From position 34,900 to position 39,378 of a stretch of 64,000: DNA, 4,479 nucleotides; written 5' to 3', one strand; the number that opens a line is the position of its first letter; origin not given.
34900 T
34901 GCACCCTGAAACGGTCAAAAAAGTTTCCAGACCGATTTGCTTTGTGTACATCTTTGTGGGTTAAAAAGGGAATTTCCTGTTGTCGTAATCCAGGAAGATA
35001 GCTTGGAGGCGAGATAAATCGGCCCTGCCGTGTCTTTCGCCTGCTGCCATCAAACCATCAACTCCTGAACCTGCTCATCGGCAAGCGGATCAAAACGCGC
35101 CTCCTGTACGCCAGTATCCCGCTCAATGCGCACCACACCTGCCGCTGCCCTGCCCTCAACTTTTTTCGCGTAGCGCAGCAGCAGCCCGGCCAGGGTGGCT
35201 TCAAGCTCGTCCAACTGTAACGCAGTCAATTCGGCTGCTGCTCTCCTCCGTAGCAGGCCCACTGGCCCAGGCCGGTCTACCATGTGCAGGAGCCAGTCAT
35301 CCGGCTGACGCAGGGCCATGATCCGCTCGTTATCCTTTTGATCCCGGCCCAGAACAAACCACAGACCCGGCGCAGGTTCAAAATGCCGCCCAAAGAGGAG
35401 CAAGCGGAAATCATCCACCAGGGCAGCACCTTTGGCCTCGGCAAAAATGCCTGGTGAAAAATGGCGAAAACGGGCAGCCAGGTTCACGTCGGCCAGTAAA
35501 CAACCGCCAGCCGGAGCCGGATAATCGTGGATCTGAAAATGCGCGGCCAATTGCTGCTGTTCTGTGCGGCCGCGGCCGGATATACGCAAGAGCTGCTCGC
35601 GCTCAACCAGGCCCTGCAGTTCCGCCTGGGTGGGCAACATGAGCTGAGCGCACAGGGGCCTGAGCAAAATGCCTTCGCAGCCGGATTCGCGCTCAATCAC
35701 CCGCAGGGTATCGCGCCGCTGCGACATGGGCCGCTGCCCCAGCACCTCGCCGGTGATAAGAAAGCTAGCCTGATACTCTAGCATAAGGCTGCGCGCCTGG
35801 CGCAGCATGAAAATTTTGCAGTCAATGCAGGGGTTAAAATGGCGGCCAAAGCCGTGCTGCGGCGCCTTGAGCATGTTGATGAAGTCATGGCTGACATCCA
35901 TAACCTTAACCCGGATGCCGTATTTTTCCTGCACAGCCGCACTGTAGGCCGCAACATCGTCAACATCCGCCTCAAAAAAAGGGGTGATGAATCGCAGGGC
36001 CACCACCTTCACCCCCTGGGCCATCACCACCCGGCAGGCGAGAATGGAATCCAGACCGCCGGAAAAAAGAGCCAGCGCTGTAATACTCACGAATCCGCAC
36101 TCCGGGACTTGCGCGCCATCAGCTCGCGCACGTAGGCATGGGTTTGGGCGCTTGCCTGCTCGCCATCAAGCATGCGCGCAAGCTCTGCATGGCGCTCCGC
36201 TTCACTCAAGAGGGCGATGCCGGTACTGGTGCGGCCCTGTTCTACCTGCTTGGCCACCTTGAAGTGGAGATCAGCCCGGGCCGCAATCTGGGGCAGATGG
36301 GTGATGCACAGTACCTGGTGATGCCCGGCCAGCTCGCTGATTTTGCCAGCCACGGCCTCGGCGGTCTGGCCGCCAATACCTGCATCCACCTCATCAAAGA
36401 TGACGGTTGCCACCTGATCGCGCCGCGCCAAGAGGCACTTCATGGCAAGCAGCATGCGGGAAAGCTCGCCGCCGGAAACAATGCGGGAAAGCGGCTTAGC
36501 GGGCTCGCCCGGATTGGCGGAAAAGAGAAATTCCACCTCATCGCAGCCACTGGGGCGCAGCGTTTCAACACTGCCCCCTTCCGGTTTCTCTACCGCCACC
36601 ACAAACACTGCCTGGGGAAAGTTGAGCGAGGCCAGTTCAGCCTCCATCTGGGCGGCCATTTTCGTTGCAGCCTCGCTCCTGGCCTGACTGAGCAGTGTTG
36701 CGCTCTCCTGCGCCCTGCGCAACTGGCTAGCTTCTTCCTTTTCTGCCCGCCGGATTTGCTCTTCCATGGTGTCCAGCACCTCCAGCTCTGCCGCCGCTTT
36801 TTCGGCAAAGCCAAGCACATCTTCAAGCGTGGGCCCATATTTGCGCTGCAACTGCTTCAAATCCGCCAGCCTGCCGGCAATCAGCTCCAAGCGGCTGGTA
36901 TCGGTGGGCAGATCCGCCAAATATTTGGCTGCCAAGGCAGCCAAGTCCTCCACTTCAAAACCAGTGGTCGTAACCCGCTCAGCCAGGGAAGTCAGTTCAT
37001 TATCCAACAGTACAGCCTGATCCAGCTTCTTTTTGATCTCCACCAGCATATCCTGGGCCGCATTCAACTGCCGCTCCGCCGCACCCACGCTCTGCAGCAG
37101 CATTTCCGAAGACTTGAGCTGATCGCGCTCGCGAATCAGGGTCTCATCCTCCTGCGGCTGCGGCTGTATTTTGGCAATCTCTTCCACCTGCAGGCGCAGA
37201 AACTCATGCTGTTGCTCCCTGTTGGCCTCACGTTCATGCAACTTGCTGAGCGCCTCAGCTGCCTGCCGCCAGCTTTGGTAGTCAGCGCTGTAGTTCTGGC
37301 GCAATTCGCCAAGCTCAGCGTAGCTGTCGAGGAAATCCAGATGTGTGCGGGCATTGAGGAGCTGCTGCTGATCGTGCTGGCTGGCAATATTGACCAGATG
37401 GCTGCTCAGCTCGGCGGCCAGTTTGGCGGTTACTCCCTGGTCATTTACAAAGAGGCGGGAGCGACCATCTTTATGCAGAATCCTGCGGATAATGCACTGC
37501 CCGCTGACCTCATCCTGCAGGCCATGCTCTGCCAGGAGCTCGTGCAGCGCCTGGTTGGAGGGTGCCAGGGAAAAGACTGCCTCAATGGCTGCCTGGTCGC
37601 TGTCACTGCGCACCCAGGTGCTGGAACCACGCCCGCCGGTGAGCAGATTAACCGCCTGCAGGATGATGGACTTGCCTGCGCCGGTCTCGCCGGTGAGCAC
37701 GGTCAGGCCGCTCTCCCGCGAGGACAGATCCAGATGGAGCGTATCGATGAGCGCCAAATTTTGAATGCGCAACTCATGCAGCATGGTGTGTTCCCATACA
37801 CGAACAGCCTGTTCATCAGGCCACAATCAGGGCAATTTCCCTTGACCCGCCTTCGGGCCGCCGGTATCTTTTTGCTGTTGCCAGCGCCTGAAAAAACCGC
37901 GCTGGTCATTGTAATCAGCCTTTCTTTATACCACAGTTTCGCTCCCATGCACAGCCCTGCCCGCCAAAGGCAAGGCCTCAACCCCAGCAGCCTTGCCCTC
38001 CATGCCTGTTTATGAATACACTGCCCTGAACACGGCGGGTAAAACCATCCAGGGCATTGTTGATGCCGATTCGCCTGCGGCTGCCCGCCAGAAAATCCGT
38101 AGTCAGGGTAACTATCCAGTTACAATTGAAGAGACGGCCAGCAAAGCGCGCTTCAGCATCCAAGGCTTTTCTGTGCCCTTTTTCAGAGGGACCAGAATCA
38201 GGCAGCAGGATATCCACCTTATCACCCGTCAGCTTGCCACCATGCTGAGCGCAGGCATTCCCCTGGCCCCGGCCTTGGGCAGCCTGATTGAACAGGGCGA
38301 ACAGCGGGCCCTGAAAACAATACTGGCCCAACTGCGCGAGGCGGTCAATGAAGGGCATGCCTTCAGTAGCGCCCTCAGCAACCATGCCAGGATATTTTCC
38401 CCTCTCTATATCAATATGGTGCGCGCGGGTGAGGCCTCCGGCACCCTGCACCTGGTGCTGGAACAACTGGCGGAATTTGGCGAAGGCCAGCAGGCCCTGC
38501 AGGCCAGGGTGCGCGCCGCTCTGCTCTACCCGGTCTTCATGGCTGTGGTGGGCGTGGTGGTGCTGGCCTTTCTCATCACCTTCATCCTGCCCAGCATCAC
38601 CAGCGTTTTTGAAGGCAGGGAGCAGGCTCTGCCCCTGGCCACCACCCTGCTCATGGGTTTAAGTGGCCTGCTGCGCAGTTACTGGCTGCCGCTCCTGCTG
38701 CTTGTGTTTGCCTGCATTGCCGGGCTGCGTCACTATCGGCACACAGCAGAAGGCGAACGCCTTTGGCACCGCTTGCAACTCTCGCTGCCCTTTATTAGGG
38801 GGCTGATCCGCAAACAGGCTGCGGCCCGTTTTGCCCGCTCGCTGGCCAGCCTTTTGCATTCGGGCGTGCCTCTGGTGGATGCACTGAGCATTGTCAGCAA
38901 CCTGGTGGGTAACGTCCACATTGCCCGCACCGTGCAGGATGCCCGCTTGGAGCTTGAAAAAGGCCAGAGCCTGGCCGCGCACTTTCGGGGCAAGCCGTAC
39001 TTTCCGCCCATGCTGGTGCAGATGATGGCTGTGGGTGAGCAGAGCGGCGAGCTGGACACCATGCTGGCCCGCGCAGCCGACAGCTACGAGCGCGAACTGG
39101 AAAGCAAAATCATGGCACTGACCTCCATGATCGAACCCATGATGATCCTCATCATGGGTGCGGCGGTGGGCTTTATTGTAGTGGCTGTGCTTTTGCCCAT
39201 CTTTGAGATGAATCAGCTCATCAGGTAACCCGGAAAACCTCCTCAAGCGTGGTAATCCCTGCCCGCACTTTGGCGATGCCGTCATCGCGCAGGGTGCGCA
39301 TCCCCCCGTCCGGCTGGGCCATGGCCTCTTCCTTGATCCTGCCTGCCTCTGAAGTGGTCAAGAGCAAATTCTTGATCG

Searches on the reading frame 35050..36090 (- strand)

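Call 59: search_protein_families(library=pfam, proteins=[window:35050-36090:-], max_evalue=0.00001)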
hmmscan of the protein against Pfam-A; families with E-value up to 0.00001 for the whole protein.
window:35050-36090:- (346 aa): 2 families
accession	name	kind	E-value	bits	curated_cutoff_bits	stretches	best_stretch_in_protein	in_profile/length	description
PF02568.20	ThiI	-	9.9e-15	55.1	20.5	1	4-147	5-145/197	Thiamine biosynthesis protein (ThiI)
PF18297.6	NFACT-R_2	-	2.5e-08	34.5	26.9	1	234-343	1-102/104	NFACT protein RNA binding domain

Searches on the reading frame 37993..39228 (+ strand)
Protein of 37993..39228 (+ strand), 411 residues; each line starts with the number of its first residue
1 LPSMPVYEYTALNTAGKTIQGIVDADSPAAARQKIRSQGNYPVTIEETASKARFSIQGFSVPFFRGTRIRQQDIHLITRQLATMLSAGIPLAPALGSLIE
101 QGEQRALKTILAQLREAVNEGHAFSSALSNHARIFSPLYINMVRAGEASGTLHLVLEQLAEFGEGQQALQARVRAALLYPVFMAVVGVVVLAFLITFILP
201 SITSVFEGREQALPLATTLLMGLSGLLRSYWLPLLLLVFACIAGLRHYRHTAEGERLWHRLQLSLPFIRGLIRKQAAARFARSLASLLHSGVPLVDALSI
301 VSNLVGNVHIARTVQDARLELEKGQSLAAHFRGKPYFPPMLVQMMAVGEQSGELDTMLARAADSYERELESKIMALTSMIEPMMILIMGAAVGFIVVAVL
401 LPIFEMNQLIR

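Call 78: search_protein_families(library=ncbifam, proteins=[window:37993-39228:+], max_evalue=1e-10)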
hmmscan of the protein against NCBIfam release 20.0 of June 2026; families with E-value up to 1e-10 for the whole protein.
window:37993-39228:+ (411 aa): 6 families
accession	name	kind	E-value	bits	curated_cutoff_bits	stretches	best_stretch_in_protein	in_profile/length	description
TIGR02120.1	GspF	equivalog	8e-130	433.7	424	1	7-410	1-401/401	type II secretion system inner membrane protein GspF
NF052607.1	T4PiliAsmPilCThrm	equivalog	3e-100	336.2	700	1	4-406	1-400/406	type IV pilus assembly protein PilC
NF052606.1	T4PiliAsmPilCMyx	equivalog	1.7e-88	297.3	700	1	3-410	18-418/419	type IV pilus assembly protein PilC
NF047826.1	T3SSXpsF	equivalog_domain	4.6e-85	285.8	650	1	4-409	1-403/405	type II secretion system protein XpsF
NF007861.0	PRK10573.1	equivalog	6.9e-77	259.2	401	1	4-410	4-398/401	protein transport protein HofC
NF041012.2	T4P_ComGB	equivalog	2.1e-40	139.1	240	1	77-406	6-330/332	competence type IV pilus assembly protein ComGB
